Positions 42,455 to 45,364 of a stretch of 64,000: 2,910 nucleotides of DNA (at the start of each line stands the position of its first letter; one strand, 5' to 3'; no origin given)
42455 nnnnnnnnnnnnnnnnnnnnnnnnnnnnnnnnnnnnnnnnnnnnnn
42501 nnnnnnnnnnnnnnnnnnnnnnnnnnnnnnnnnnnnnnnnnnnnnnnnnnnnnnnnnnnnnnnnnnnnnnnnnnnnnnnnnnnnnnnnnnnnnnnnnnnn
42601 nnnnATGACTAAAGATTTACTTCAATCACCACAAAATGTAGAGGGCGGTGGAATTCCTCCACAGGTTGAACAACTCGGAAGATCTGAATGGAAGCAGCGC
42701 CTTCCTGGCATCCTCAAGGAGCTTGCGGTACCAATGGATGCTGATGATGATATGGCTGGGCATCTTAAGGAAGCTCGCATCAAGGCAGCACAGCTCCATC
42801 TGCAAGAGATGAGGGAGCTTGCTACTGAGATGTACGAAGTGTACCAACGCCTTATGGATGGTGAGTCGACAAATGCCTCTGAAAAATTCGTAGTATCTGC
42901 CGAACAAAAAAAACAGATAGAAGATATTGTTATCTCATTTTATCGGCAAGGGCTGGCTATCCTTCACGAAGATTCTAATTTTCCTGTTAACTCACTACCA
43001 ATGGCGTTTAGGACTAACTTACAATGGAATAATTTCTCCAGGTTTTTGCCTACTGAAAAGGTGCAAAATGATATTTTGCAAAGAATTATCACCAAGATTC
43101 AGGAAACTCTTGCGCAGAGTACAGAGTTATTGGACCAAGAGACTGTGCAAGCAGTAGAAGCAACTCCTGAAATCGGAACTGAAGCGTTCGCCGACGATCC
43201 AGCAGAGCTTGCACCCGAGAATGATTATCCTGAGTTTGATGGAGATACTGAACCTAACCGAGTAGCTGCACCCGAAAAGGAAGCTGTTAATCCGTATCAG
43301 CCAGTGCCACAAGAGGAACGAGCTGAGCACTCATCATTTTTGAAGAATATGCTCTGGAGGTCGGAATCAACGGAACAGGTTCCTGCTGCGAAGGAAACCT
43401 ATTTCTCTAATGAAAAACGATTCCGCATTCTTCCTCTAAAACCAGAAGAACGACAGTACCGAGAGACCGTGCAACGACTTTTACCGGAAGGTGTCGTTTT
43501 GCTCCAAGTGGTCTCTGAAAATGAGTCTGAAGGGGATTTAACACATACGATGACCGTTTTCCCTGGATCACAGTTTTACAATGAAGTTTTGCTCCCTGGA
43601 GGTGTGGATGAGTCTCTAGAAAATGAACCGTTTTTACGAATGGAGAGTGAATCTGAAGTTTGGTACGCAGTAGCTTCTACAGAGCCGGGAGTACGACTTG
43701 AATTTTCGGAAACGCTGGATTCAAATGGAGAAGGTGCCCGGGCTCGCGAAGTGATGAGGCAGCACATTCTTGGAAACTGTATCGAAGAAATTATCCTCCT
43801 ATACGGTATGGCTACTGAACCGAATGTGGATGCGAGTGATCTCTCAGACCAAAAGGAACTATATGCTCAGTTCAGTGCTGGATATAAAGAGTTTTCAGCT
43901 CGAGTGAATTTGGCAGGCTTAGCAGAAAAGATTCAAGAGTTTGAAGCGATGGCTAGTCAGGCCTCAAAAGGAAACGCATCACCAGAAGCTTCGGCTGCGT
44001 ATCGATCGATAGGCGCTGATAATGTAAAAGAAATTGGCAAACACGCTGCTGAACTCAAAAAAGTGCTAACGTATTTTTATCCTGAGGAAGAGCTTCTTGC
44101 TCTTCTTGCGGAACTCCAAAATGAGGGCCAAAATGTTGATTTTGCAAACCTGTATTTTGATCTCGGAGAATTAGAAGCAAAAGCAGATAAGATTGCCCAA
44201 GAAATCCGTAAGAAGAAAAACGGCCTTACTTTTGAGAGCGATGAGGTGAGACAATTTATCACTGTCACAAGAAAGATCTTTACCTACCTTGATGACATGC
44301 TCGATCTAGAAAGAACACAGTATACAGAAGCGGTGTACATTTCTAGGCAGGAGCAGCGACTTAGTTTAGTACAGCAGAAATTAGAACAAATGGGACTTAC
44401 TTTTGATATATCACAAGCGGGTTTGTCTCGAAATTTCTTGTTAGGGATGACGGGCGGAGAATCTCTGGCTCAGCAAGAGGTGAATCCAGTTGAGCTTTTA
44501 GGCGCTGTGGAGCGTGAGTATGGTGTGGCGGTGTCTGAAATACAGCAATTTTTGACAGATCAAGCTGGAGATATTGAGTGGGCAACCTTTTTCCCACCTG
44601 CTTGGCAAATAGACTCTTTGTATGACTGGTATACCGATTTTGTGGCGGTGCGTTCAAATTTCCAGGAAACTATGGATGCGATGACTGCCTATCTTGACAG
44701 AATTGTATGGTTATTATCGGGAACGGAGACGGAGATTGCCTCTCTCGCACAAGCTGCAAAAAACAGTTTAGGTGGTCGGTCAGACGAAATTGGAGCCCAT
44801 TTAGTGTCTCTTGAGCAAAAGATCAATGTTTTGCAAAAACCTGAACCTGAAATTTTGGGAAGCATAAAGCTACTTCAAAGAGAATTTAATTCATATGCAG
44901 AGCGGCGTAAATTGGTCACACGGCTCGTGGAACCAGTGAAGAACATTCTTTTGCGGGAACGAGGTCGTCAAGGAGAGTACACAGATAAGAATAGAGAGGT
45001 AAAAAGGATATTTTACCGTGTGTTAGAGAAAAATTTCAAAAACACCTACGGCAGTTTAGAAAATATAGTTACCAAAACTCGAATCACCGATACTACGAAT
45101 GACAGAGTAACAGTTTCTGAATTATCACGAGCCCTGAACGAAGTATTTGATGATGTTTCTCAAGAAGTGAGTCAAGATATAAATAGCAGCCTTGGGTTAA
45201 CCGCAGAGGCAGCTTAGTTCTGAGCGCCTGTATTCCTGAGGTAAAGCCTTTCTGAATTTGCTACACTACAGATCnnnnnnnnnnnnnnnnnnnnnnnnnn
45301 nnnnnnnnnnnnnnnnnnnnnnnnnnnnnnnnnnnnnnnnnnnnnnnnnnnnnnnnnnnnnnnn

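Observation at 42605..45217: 870-aa acidic ORFan inserted in the conserved gatCAB-dnaE backbone, start overlapping the gatB stop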

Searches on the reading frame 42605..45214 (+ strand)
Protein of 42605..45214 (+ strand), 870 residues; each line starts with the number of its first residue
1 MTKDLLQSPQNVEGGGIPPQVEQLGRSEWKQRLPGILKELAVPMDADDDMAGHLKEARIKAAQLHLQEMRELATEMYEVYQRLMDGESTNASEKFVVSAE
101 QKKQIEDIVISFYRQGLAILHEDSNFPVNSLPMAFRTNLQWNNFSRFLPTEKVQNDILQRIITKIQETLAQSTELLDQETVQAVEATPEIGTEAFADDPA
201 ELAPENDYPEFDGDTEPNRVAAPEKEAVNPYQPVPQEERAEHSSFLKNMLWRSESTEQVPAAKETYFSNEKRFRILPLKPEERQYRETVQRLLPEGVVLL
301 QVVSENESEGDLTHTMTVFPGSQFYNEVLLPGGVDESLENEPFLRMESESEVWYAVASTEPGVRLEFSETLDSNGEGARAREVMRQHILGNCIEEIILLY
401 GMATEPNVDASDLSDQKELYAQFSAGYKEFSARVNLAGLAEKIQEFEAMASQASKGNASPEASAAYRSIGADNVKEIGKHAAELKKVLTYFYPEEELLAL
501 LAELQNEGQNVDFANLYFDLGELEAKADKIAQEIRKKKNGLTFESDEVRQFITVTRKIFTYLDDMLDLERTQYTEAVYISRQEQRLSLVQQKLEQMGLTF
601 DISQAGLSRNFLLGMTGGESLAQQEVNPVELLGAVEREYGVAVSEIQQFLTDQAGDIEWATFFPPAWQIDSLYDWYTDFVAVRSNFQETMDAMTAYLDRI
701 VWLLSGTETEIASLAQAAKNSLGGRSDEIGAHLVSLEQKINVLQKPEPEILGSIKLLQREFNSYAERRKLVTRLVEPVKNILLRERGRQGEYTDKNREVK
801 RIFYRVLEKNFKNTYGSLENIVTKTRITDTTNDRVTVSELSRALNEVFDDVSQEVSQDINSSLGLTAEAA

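Call 6: search_protein_families(library=pfam, proteins=[window:42605-45214:+], max_evalue=0.01)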
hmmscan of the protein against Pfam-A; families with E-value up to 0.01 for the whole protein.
window:42605-45214:+ (870 aa): 0 families

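Call 7: find_homologous_proteins(query=window:42605-45214:+)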
Query window:42605-45214:+ (870 aa): 1 proteins with E <= 0.001 among 8000 candidates.
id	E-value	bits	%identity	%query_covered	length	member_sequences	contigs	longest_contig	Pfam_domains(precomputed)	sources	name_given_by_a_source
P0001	0.0e+0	1812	100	95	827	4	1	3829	-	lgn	-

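Call 8: search_solved_structures(query=window:42605-45214:+, max_evalue=10)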
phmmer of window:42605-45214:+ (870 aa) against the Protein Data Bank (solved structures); distinct sequences matched with E-value up to 10: 0.

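Call 9: search_protein_families(library=ncbifam, proteins=[window:42605-45214:+], max_evalue=1)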
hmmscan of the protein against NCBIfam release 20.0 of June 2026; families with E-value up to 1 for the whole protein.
window:42605-45214:+ (870 aa): 1 family
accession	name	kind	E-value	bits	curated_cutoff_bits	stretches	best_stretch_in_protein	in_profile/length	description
TIGR00996.1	Mtu_fam_mce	paralog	0.11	11.7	140.5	1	707-781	147-221/291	MCE family protein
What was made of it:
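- Tried and rejected: NCBIfam gave MCE at 0.11 (call 9).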

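Call 15: find_related_loci(query=window:42605-45214:+, collection=genome_contigs, flank=10000)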
Query window:42605-45214:+ (870 aa) in genome_contigs; peptide patterns used: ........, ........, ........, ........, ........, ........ (x = any residue, [..] = any of these).
34 stretches matched a pattern, but none encodes a relative of the query by tblastn (E <= 1e-3).

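Call 21: search_protein_representatives(protein=window:42605-45214:+)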
Query: 870 residues. Proteins with E-value up to 0.001 (for the whole library): 3; up to 1e-10: 2; up to 1e-30: 2. The best 3 are listed.
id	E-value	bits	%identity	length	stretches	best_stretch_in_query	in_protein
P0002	1.8e-244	830.2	100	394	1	484-870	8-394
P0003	1.6e-57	211.9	99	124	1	1-104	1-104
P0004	8.1e-05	37.6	38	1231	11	303-334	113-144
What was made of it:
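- The exhaustive phmmer scan of 1.84 billion representatives found only two fragments of itself plus one repeat-inflated hit (call 21).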

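Call 22: predict_structure(protein=window:42605-45214:+)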
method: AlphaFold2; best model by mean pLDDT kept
length: 870 residues; sequences in the alignment: 1
mean_pLDDT: 37.6   pTM: 0.25
mean pLDDT of the five models: 37.6, 34.1, 32.2, 31.9, 29.9
residues with pLDDT >= 90: 0; 70-90: 0; 50-70: 44; < 50: 826
segments of 3 or more residues with pLDDT < 50: 1-67, 86-177, 179-475, 480-797, 810-841, 864-870
pLDDT, mean of each block of 10 residues (from residue 1): 28 31 33 33 38 45 47 52 48 44 46 41 34 33 41 45 44 46 42 36 34 33 29 26 25 24 25 31 35 34 35 35 34 35 29 27 27 36 32 29 30 35 32 35 39 37 37 45 44 37 33 32 37 38 37 43 41 31 39 41 37 37 36 40 38 33 32 34 38 41 42 41 40 40 40 41 39 43 44 48 51 42 39 40 50 54 44
secondary structure, 60 per line:
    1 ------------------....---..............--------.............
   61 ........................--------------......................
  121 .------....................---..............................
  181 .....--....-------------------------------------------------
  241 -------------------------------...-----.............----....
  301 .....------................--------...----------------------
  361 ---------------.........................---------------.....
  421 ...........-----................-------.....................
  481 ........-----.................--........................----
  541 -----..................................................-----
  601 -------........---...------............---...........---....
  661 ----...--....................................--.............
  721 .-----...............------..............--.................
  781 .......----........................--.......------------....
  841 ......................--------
elements in order (helices of 4 or more, strands of 3 or more residues): H19-22 H26-39 H48-84 H99-121 H128-147 H151-185 H188-191 E272-274 H280-292 E297-305 E312-320 H321-327 H376-400 H416-431 H437-452 H460-488 H494-510 H513-536 H546-595 H608-615 H628-639 H643-653 H657-660 H670-705 H708-721 H727-741 H748-761 H764-787 H792-815 H818-824 H837-862
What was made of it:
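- Closest known: SpaA / prealbumin-like fold domain. Same: The only predicted beta strands of ORFX lie here (call 22).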

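Call 23: find_encoding_contigs(protein=P0001, flank=10000, max_places=10)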
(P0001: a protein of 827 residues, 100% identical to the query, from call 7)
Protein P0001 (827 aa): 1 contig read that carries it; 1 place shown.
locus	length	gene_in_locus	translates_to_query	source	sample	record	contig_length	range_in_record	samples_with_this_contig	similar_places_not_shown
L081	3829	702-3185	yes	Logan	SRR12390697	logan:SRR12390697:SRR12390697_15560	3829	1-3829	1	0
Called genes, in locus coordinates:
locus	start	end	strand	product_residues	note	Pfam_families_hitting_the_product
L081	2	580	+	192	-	?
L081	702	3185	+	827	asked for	-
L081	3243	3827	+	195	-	?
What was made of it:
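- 42716..42736 (+): Alternative start M44 (ATG 42734-42736) with AAGGAG at 42716-42721. The spacing of 12 nt is longer than the 4-8 nt seen at other genes here. calls 7, 23 (827-aa gene call on the Logan contig), 67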

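Call 24: find_encoding_contigs(protein=P0002, flank=10000, max_places=10)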
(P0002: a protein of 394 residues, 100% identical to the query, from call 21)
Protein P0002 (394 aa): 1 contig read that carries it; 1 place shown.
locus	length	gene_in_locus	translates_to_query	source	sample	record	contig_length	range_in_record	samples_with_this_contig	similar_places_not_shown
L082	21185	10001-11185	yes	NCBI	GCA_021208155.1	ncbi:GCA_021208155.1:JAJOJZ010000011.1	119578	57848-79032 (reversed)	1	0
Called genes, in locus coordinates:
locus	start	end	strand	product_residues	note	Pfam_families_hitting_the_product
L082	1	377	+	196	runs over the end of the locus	PF04011:LemA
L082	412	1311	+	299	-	PF01435:Peptidase_M48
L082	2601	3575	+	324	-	PF00158:Sigma54_activat (faint), PF07724:AAA_2, PF13401:AAA_22 (weak), PF00004:AAA, PF07728:AAA_5, PF10431:ClpB_D2-small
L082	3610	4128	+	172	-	-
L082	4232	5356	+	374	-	PF01791:DeoC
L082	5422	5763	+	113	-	PF02686:GatC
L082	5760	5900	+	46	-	-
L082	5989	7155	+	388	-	PF01425:Amidase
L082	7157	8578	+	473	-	PF02934:GatB_N, PF02637:GatB_Yqey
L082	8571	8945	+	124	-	-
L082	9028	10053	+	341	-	-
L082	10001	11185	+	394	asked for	-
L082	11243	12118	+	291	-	PF02811:PHP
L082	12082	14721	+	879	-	PF07733:DNA_pol3_alpha, PF17657:DNA_pol3_finger, PF14579:HHH_6, PF01336:tRNA_anti-codon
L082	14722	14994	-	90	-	-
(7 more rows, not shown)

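Call 25: find_encoding_contigs(protein=P0003, flank=10000, max_places=10)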
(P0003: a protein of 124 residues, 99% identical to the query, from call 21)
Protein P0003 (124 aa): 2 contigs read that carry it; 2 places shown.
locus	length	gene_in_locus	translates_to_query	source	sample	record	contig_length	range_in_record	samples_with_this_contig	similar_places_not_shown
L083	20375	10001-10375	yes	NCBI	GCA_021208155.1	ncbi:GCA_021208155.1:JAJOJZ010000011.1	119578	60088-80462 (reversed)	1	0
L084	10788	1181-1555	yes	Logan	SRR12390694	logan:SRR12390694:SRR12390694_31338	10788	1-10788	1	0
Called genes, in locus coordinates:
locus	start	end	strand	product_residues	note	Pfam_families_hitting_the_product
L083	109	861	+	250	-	-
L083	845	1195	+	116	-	-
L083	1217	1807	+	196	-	PF04011:LemA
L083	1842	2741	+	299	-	PF01435:Peptidase_M48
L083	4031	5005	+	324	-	PF00158:Sigma54_activat (faint), PF07724:AAA_2, PF13401:AAA_22 (weak), PF00004:AAA, PF07728:AAA_5, PF10431:ClpB_D2-small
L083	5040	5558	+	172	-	-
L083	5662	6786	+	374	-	PF01791:DeoC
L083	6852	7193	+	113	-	PF02686:GatC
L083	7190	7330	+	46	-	-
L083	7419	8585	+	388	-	PF01425:Amidase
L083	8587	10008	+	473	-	PF02934:GatB_N, PF02637:GatB_Yqey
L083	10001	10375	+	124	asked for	-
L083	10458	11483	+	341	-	-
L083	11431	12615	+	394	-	-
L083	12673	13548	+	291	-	PF02811:PHP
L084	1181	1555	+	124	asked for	-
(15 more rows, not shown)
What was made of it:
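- The frame is broken in two of the available assemblies (calls 24, 25).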

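Call 31: find_related_loci(query=window:42605-45214:+, collection=metagenome_contigs, flank=10000)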
Query window:42605-45214:+ (870 aa) in metagenome_contigs; peptide patterns used: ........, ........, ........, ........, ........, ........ (x = any residue, [..] = any of these).
60 stretches matched a pattern, but none encodes a relative of the query by tblastn (E <= 1e-3).

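Call 32: find_related_loci(query=window:42605-45214:+, collection=viral_contigs, flank=5000)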
Query window:42605-45214:+ (870 aa) in viral_contigs; peptide patterns used: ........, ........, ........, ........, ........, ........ (x = any residue, [..] = any of these).
3 stretches matched a pattern, but none encodes a relative of the query by tblastn (E <= 1e-3).
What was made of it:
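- On Taxonomically restricted orphan gene (the category I file it under): Calls 15, 31 and 32 found no related locus.
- There was no hit in IMG/VR contigs (call 32).
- Tried and rejected: Locus scans with ORFX in the genome, metagenome and viral collections found nothing (calls 15, 31, 32).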

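Call 33: search_protein_families(library=pfam, proteins=[window:42605-45214:+], max_evalue=10)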
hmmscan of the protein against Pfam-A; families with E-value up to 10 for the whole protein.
window:42605-45214:+ (870 aa): 2 families
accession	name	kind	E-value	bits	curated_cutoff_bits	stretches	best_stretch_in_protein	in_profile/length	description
PF08650.15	DASH_Dad4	-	0.016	15.7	29.8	1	149-183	4-37/71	DASH complex subunit Dad4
PF06248.19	Zw10_N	-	0.27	12.3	26.3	1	811-868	16-68/93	Centromere/kinetochore Zw10 N-terminal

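Call 49: search_protein_families(library=phrogs, proteins=[window:42605-45214:+], max_evalue=1)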
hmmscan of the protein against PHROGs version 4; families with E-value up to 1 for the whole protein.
window:42605-45214:+ (870 aa): 3 families
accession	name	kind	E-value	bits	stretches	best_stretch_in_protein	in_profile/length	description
phrog_19869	-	unknown function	0.081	14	1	653-700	31-78/108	-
phrog_38005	-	unknown function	0.42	12.1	0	78-120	20-63/100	-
phrog_1855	-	moron, auxiliary metabolic gene and host takeover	0.87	10.9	0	542-581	70-109/114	DdrA-like anti-restriction protein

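Call 50: search_protein_families(library=padloc, proteins=[window:42605-45214:+], max_evalue=1)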
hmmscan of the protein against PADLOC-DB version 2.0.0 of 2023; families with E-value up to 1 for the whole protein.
window:42605-45214:+ (870 aa): 0 families
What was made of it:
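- On Mobile-element or phage cargo: PHROGs, PADLOC and IMG/VR gave nothing (calls 32, 49, 50).
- NCBIfam 0.11 at best (call 9); PHROGs and PADLOC nothing (calls 49, 50). No PHROG or PADLOC family matched; the best was a DdrA-like PHROG at E 0.87, which is noise (calls 49, 50).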

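Call 69: list_cluster_members(proteins=[P0001, P0002, P0003, window:42605-45214:+])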
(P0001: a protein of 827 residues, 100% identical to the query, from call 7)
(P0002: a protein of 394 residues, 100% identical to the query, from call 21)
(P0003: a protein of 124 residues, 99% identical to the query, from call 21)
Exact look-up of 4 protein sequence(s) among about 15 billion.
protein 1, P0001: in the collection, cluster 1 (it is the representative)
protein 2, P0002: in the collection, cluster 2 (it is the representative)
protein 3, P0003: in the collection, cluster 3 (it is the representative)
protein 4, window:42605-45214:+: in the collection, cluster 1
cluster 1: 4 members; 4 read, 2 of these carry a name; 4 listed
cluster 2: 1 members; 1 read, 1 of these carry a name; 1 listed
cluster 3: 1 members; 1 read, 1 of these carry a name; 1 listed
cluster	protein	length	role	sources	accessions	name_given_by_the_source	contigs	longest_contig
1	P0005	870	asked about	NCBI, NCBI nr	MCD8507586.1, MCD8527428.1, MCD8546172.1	hypothetical protein LRY65_04470 [Candidatus Woesebacteria bacterium] | hypothetical protein [Candidatus Woesebacteria bacterium]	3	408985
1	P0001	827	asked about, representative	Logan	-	-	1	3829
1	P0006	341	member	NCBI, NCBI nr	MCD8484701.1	hypothetical protein LRY60_03815 [Candidatus Woesebacteria bacterium] | hypothetical protein [Candidatus Woesebacteria bacterium]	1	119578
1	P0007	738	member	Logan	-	-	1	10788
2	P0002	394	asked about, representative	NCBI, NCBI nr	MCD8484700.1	hypothetical protein LRY60_03810 [Candidatus Woesebacteria bacterium] | hypothetical protein [Candidatus Woesebacteria bacterium]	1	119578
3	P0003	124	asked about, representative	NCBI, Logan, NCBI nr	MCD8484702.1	hypothetical protein LRY60_03820 [Candidatus Woesebacteria bacterium] | hypothetical protein [Candidatus Woesebacteria bacterium]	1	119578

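Call 70: find_encoding_contigs(protein=P0005, flank=10000, max_places=10)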
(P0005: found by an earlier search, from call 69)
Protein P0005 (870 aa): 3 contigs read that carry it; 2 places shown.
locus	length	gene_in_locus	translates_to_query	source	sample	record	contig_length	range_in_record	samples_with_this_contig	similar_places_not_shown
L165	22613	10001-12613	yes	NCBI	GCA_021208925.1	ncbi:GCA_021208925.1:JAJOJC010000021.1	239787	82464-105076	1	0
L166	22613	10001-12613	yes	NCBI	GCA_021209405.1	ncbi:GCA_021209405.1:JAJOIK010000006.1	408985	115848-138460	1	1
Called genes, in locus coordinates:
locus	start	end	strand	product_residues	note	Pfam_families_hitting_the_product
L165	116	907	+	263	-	-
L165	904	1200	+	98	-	-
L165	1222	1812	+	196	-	PF04011:LemA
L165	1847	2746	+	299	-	PF01435:Peptidase_M48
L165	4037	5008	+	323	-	PF00158:Sigma54_activat (faint), PF07724:AAA_2, PF07728:AAA_5, PF13401:AAA_22 (weak), PF00004:AAA, PF10431:ClpB_D2-small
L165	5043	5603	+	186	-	-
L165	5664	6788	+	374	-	PF01791:DeoC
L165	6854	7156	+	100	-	PF02686:GatC (weak)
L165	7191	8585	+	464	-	PF01425:Amidase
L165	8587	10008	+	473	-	PF02934:GatB_N, PF02637:GatB_Yqey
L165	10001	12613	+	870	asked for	-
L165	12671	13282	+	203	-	PF02811:PHP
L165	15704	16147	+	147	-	PF01336:tRNA_anti-codon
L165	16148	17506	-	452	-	PF08245:Mur_ligase_M, PF02875:Mur_ligase_C (weak)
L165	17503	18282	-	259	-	PF00561:Abhydrolase_1, PF12697:Abhydrolase_6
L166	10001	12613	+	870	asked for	-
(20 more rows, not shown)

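Call 74: find_homologous_proteins(query=window:42605-45214:+, max_evalue=10)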
Query window:42605-45214:+ (870 aa): 1 proteins with E <= 10 among 8000 candidates.
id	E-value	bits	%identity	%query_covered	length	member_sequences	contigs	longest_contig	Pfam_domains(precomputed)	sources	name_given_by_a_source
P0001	0.0e+0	1812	100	95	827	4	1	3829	-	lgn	-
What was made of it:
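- On Taxonomically restricted orphan gene (the category I file it under): Calls 7, 21 and 74 found only itself or fragments of itself.
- The word-index search of 5.8 billion clusters found only itself, even at E<=10 (calls 7, 74).
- Tried and rejected: Large protein searches found only the protein itself (calls 7, 21, 74).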

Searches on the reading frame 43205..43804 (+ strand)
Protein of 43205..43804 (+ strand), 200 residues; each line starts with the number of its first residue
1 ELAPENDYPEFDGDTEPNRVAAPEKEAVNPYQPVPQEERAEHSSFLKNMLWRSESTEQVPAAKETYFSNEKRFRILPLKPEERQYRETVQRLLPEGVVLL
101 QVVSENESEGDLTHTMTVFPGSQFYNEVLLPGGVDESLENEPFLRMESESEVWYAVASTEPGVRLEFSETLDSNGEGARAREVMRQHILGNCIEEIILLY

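Call 33: search_protein_families(library=pfam, proteins=[window:43205-43804:+], max_evalue=10)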
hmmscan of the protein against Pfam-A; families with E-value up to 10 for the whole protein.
window:43205-43804:+ (200 aa): 1 family
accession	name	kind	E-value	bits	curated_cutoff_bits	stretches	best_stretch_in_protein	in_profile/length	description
PF05030.17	SSXT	-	0.24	11.4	26.2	1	86-116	6-36/62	SSXT protein (N-terminal region)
